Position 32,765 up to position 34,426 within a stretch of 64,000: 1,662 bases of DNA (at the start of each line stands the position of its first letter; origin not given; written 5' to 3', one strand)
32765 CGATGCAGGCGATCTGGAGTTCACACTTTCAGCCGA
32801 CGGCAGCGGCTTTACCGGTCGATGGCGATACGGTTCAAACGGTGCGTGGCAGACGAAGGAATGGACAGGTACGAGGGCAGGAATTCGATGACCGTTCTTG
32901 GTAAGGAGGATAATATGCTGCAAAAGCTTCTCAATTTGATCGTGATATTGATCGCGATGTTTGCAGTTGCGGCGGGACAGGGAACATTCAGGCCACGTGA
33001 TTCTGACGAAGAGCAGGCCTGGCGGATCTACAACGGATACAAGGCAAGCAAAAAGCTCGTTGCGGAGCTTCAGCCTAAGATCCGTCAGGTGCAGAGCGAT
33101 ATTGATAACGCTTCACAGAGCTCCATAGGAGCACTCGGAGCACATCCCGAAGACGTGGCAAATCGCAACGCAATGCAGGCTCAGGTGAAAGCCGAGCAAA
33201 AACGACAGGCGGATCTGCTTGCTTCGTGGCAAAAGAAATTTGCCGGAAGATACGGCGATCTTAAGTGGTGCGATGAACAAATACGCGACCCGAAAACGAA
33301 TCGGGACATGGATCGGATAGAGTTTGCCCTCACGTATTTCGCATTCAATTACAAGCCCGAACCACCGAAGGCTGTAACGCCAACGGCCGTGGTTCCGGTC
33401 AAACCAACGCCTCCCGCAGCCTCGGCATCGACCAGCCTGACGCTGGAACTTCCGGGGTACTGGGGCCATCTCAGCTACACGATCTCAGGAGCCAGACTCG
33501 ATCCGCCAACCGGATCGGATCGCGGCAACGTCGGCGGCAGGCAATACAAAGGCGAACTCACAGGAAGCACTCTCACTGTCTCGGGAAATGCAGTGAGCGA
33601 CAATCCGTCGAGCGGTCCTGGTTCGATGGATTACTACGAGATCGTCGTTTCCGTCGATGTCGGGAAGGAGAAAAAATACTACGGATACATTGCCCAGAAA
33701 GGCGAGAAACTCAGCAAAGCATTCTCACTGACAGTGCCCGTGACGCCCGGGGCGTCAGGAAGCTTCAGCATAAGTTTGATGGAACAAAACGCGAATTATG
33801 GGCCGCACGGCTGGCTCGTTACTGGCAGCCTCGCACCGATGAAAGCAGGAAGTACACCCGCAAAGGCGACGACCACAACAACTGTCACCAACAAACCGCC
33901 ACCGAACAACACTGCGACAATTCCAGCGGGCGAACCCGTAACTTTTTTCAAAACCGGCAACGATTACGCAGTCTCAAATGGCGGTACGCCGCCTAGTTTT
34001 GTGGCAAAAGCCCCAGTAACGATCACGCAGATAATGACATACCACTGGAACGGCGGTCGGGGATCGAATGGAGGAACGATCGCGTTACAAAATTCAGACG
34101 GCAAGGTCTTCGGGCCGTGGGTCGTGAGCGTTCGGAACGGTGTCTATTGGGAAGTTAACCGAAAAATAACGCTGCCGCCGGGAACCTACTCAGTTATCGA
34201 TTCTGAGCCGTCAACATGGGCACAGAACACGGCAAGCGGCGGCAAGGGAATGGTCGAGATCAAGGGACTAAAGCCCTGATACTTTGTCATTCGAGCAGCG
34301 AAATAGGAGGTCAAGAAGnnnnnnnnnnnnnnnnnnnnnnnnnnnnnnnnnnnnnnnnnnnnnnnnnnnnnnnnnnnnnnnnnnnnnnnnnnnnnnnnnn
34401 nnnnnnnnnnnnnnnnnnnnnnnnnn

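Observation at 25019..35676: Uncharacterised five-gene secreted-protein operon built around a 2,173-aa giant protein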

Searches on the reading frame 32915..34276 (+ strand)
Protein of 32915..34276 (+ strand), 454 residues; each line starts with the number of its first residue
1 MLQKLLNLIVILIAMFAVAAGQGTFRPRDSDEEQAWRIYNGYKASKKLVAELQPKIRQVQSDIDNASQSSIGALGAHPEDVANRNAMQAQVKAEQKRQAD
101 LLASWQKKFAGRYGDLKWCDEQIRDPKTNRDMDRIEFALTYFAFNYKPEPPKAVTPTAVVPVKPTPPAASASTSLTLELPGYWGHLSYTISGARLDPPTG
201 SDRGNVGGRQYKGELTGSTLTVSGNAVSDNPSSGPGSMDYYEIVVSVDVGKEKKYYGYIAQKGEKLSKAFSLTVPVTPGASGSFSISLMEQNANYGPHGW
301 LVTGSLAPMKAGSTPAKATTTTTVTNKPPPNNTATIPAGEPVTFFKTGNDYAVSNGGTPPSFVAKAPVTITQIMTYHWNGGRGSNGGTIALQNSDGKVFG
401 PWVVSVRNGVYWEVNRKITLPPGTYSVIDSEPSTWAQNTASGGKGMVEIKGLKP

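Call 8: search_protein_families(library=pfam, proteins=[window:32915-34276:+], max_evalue=0.1)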
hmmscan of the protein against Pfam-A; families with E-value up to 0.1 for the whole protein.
window:32915-34276:+ (454 aa): 0 families

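Call 9: search_protein_families(library=ncbifam, proteins=[window:32915-34276:+], max_evalue=0.1)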
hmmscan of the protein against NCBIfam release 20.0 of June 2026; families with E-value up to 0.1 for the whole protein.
window:32915-34276:+ (454 aa): 0 families

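Call 16: search_protein_families(library=padloc, proteins=[window:32915-34276:+], max_evalue=0.1)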
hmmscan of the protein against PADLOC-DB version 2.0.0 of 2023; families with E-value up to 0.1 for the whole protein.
window:32915-34276:+ (454 aa): 0 families

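Call 17: search_protein_families(library=phrogs, proteins=[window:32915-34276:+], max_evalue=0.1)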
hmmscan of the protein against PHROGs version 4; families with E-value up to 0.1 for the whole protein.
window:32915-34276:+ (454 aa): 0 families

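Call 23: find_homologous_proteins(query=window:32915-34276:+, max_evalue=0.01)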
Query window:32915-34276:+ (454 aa): 82 proteins with E <= 0.01 among 8000 candidates.
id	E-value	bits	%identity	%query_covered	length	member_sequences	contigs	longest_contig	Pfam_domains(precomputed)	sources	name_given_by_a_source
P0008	0.0e+0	1030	100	100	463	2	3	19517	-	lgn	-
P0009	1.1e-262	890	85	100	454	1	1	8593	-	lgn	-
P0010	1.6e-261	886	86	100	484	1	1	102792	-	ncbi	-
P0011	2.5e-241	820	78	100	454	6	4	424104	-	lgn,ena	-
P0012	2.6e-196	671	68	100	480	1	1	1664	-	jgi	jgi:hypothetical protein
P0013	6.9e-180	617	63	100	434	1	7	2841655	-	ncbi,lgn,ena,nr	ncbi:MAG: hypothetical protein KA956_04535 [Pyrinomonadaceae bacterium]|nr:hypothetical protein [Aci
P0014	3.2e-179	615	63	100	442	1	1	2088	-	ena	-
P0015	2.4e-175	602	63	100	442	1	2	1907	-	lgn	-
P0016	3.9e-175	601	63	99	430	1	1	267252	-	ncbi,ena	-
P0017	2.5e-173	596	63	97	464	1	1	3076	-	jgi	jgi:hypothetical protein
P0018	5.5e-166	571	59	99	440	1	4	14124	-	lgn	-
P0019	6.8e-140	485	60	85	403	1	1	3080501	-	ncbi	ncbi:MAG: hypothetical protein QM785_16850 [Pyrinomonadaceae bacterium]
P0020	7.3e-126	439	65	68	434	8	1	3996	-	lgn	-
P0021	1.8e-125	438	64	69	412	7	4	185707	-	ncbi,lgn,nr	ncbi:MAG: hypothetical protein WBC19_07635 [Pyrinomonadaceae bacterium]|nr:hypothetical protein [Chl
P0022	5.4e-125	436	63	69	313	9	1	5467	-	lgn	-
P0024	2.1e-118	414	63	67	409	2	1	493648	-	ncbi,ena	-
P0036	8.2e-99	350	44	95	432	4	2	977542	-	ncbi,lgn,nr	ncbi:MAG: hypothetical protein KA746_00120 [Pyrinomonadaceae bacterium]|nr:hypothetical protein [Pyr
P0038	3.0e-96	341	52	75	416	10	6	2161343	-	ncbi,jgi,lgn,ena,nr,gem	ncbi:MAG: hypothetical protein IPG22_13145 [Acidobacteria bacterium]|nr:hypothetical protein [Acidob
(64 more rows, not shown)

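Call 24: find_encoding_contigs(protein=P0010, flank=10000, max_places=2)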
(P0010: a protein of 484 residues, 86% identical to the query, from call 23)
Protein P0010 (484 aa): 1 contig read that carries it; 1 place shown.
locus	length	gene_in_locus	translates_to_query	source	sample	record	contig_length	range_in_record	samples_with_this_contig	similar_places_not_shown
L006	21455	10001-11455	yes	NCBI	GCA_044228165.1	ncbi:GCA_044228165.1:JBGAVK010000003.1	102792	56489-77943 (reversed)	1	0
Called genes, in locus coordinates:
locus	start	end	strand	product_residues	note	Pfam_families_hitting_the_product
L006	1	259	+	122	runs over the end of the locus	PF01245:Ribosomal_L19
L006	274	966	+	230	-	PF01351:RNase_HII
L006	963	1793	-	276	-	PF00753:Lactamase_B, PF23023:Anti-Pycsar_Apyc1, PF12706:Lactamase_B_2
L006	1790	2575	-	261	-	PF00106:adh_short, PF08659:KR, PF13561:adh_short_C2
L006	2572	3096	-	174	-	-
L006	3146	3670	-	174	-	PF13302:Acetyltransf_3, PF00583:Acetyltransf_1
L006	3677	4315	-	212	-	PF01243:PNPOx_N, PF12766:Pyridox_oxase_2 (weak), PF10590:PNP_phzG_C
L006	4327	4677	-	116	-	-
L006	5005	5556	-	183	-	PF06245:DUF1015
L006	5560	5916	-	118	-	-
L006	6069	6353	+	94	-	PF01329:Pterin_4a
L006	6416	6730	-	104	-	PF19029:DUF883_C (faint)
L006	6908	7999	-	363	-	PF09587:PGA_cap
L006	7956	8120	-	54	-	-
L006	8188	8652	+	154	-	PF00582:Usp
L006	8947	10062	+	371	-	-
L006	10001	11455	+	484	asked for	-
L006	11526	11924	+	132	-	-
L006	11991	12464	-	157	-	PF08239:SH3_3 (weak)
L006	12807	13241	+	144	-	PF09394:Inhibitor_I42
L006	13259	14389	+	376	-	PF00112:Peptidase_C1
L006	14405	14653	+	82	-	-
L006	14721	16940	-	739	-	PF03971:IDH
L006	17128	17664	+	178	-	PF08239:SH3_3 (weak)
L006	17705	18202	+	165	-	PF00731:AIRC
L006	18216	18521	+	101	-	-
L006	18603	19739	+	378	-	PF22660:RS_preATP-grasp-like, PF02786:CPSase_L_D2, PF02222:ATP-grasp, PF17769:PurK_C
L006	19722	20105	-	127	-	PF02537:CRCB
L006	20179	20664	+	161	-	PF13185:GAF_2, PF01590:GAF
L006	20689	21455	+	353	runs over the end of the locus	PF03741:TerC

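Call 25: find_encoding_contigs(protein=P0013, flank=10000, max_places=2)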
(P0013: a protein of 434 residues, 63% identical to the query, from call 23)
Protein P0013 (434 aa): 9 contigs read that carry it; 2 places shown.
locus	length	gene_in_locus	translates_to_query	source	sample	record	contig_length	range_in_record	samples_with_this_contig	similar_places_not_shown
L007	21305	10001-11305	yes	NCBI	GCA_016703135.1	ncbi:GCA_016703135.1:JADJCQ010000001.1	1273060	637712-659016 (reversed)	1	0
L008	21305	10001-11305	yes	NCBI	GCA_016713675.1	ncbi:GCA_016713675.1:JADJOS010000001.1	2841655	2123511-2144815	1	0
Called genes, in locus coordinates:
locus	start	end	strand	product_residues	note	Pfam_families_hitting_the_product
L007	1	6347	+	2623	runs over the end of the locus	PF07719:TPR_2 (faint), PF00801:PKD (faint), PF13428:TPR_14 (faint), PF00515:TPR_1 (faint), PF14559:TPR_19 (faint), PF13414:TPR_11 (weak), PF13371:TPR_9 (weak), PF13432:TPR_16 (weak), +3 more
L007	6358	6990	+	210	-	PF13517:FG-GAP_3 (faint)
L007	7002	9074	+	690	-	PF11369:DUF3160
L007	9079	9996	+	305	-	-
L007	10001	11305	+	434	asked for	-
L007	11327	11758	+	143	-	-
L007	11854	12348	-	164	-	PF08239:SH3_3 (weak)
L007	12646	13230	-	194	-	PF00025:Arf (faint)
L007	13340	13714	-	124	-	PF03259:Robl_LC7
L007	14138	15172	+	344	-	PF01933:CofD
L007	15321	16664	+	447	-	PF00483:NTP_transferase, PF12804:NTP_transf_3, PF25084:LbH_EIF2B, PF25087:GMPPB_C, PF00132:Hexapep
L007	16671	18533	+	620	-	PF13522:GATase_6, PF13537:GATase_7, PF01380:SIS, PF13580:SIS_2 (faint), PF01380:SIS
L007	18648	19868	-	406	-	PF00486:Trans_reg_C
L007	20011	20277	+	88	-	-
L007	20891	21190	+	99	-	-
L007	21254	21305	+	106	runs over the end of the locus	-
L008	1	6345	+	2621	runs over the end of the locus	PF07719:TPR_2 (faint), PF00801:PKD (faint), PF13428:TPR_14 (faint), PF00515:TPR_1 (faint), PF14559:TPR_19 (faint), PF13414:TPR_11 (weak), PF13371:TPR_9 (weak), PF13432:TPR_16 (weak), +3 more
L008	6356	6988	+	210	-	PF13517:FG-GAP_3 (faint)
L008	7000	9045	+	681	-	PF11369:DUF3160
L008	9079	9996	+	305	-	-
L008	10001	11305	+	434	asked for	-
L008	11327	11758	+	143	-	-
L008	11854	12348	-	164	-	PF08239:SH3_3 (weak)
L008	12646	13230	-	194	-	PF00025:Arf (faint)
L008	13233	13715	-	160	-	PF03259:Robl_LC7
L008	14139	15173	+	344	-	PF01933:CofD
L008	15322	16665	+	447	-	PF00483:NTP_transferase, PF12804:NTP_transf_3, PF25084:LbH_EIF2B, PF25087:GMPPB_C, PF00132:Hexapep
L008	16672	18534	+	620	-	PF13522:GATase_6, PF13537:GATase_7, PF01380:SIS, PF13580:SIS_2 (faint), PF01380:SIS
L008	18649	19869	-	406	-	PF00486:Trans_reg_C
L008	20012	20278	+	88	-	-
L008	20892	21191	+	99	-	-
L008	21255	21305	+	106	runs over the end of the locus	-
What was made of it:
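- The giant-plus-partners arrangement reappears in a different chromosomal neighbourhood in L007/L008 (call 25).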

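Call 26: find_encoding_contigs(protein=P0011, flank=10000, max_places=2)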
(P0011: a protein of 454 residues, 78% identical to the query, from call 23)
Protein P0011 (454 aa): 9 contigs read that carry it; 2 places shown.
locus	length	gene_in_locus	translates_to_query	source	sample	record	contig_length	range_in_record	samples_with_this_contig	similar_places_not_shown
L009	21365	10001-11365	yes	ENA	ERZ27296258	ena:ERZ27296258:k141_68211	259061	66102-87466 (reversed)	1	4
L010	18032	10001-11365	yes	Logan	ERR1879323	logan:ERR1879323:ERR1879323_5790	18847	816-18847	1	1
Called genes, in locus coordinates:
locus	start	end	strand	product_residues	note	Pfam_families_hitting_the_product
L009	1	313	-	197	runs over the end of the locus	-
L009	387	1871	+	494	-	PF00392:GntR, PF00155:Aminotran_1_2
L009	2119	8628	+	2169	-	PF13414:TPR_11 (weak), PF13432:TPR_16 (weak), PF13371:TPR_9 (weak), PF13414:TPR_11 (weak), PF00515:TPR_1, PF07719:TPR_2 (weak), PF13181:TPR_8 (weak), PF13432:TPR_16 (weak), +3 more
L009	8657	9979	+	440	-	-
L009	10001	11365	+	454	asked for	-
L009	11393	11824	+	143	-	-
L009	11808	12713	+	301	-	-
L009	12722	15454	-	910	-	PF02739:5_3_exonuc_N, PF01367:5_3_exonuc, PF22619:DNA_polI_exo1 (faint), PF00476:DNA_pol_A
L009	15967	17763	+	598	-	PF13431:TPR_17 (faint), PF13174:TPR_6 (faint), PF13176:TPR_7 (faint), PF20308:TPR-S (faint), PF07719:TPR_2 (faint), PF14559:TPR_19 (weak), PF13432:TPR_16 (weak), PF23914:TPR_CcmH_CycH (weak), +12 more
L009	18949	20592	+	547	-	PF20154:LNT_N, PF00795:CN_hydrolase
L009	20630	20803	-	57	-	-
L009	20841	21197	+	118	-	PF00903:Glyoxalase, PF22677:Ble-like_N (weak)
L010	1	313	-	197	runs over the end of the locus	-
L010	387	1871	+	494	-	PF00392:GntR, PF00155:Aminotran_1_2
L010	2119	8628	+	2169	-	PF13414:TPR_11 (weak), PF13432:TPR_16 (weak), PF13371:TPR_9 (weak), PF13414:TPR_11 (weak), PF00515:TPR_1, PF07719:TPR_2 (weak), PF13181:TPR_8 (weak), PF13432:TPR_16 (weak), +3 more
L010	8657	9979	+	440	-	-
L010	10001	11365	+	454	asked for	-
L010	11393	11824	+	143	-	-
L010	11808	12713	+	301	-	-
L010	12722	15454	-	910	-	PF02739:5_3_exonuc_N, PF01367:5_3_exonuc, PF22619:DNA_polI_exo1 (faint), PF00476:DNA_pol_A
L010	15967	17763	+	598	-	PF13431:TPR_17 (faint), PF13174:TPR_6 (faint), PF13176:TPR_7 (faint), PF20308:TPR-S (faint), PF07719:TPR_2 (faint), PF14559:TPR_19 (weak), PF13432:TPR_16 (weak), PF23914:TPR_CcmH_CycH (weak), +12 more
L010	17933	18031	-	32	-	?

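Call 47: search_solved_structures(query=A4, max_evalue=10, show_alignments=2)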
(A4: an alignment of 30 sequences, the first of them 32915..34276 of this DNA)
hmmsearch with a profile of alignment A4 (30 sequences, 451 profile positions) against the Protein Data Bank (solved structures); distinct sequences matched with E-value up to 10: 1.
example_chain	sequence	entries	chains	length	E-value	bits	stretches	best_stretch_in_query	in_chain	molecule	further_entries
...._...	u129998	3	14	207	0.52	12.5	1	267-327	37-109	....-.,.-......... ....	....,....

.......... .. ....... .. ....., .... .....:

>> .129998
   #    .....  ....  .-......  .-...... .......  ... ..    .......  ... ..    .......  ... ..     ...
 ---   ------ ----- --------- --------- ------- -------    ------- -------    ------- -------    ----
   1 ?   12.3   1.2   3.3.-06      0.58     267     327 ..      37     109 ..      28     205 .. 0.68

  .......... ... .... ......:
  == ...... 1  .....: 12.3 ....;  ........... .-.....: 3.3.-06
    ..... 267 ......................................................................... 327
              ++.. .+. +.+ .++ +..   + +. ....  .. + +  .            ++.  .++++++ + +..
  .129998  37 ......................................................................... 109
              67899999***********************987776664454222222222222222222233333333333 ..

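Call 73: find_encoding_contigs(protein=P0038, flank=10000, max_places=1)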
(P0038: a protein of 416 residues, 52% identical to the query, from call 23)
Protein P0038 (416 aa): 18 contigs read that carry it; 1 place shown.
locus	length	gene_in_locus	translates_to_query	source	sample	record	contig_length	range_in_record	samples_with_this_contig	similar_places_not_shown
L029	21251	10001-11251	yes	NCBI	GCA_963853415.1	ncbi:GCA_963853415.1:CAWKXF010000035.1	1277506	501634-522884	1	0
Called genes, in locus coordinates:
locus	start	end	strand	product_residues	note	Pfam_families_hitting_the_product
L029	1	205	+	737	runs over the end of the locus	PF00515:TPR_1 (faint), PF07719:TPR_2 (faint), PF25060:ARM_TT21_2nd (weak), PF25058:ARM_TT21, PF14559:TPR_19 (weak), PF13432:TPR_16, PF14559:TPR_19, PF13432:TPR_16, +19 more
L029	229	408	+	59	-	-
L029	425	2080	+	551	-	PF13807:GNVR (weak)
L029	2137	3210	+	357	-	PF13191:AAA_16 (weak), PF13401:AAA_22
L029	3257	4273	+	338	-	PF01656:CbiA (weak), PF10609:ParA (weak), PF13614:AAA_31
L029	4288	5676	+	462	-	PF13727:CoA_binding_3, PF02397:Bac_transf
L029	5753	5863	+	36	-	-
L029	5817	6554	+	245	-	PF02563:Poly_export, PF22461:SLBB_2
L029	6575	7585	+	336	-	PF14870:PSII_BNR, PF15902:Sortilin-Vps10 (faint), PF14870:PSII_BNR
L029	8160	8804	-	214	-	PF13036:LpoB, PF03783:CsgG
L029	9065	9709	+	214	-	PF02469:Fasciclin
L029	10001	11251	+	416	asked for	-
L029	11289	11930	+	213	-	PF13517:FG-GAP_3 (weak)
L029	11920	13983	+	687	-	PF11369:DUF3160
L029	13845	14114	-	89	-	-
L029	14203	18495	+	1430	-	-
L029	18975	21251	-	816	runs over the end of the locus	PF14870:PSII_BNR (faint), PF25852:DUF6242_C (faint), PF02012:BNR (faint), PF15899:BNR_6 (faint), PF15902:Sortilin-Vps10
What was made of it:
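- An N-module gene follows an EPS export cluster (GNVR, Bac_transf, Poly_export) in L029 (call 73).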

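Call 74: find_encoding_contigs(protein=P0036, flank=10000, max_places=1)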
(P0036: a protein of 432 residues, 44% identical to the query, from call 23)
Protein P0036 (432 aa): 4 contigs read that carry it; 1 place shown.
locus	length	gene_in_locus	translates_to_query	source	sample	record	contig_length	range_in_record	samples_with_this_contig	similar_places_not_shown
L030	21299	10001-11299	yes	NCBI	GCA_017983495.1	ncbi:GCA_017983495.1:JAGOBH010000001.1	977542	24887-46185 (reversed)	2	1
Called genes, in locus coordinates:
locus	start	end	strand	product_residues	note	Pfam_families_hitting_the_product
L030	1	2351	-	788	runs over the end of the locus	PF02687:FtsX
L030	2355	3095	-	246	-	PF00005:ABC_tran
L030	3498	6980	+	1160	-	PF01839:FG-GAP (faint), PF21471:Reelin_subrepeat-B (faint), PF13088:BNR_2 (weak), PF13517:FG-GAP_3 (weak)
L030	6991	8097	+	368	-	PF02016:Peptidase_S66, PF17676:Peptidase_S66C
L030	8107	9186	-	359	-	PF09587:PGA_cap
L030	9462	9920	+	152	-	PF00582:Usp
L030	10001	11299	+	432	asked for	-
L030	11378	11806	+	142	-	-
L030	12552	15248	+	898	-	PF01839:FG-GAP (faint), PF13517:FG-GAP_3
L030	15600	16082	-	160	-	PF06114:Peptidase_M78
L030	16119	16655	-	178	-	PF07022:Phage_CI_repr, PF01381:HTH_3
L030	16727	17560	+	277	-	-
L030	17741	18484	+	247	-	-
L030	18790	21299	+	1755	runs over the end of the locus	PF00515:TPR_1 (faint), PF07719:TPR_2 (faint), PF13181:TPR_8 (faint), PF13428:TPR_14 (faint), PF13431:TPR_17 (faint), PF13432:TPR_16 (faint), PF14559:TPR_19 (faint), PF13414:TPR_11 (weak), +2 more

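Call 75: find_encoding_contigs(protein=P0024, flank=10000, max_places=1)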
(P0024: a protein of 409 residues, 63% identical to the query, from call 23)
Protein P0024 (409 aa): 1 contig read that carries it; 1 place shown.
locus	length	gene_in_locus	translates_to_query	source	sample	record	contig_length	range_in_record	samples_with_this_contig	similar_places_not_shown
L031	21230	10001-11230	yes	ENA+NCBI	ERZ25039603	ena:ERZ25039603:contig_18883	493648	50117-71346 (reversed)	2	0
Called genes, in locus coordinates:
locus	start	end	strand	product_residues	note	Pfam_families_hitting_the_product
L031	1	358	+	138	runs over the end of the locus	-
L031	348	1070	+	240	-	-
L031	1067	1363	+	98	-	PF01713:Smr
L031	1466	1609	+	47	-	-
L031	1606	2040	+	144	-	PF22091:DUF6941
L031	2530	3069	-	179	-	-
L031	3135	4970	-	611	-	PF13620:CarboxypepD_reg (weak)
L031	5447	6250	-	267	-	-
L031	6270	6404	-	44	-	-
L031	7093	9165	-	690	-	PF13385:Laminin_G_3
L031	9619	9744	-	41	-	-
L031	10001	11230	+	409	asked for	-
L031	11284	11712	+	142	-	-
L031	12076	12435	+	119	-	-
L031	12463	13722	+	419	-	-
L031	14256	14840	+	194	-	-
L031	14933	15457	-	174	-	PF19502:DUF6036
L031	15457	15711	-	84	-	-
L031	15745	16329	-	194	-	PF00025:Arf (weak)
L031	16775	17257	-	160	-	PF03259:Robl_LC7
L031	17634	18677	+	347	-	PF01933:CofD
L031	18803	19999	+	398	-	PF00483:NTP_transferase, PF01128:IspD, PF12804:NTP_transf_3, PF25084:LbH_EIF2B, PF25087:GMPPB_C, PF00132:Hexapep (weak)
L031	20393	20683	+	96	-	-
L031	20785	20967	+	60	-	-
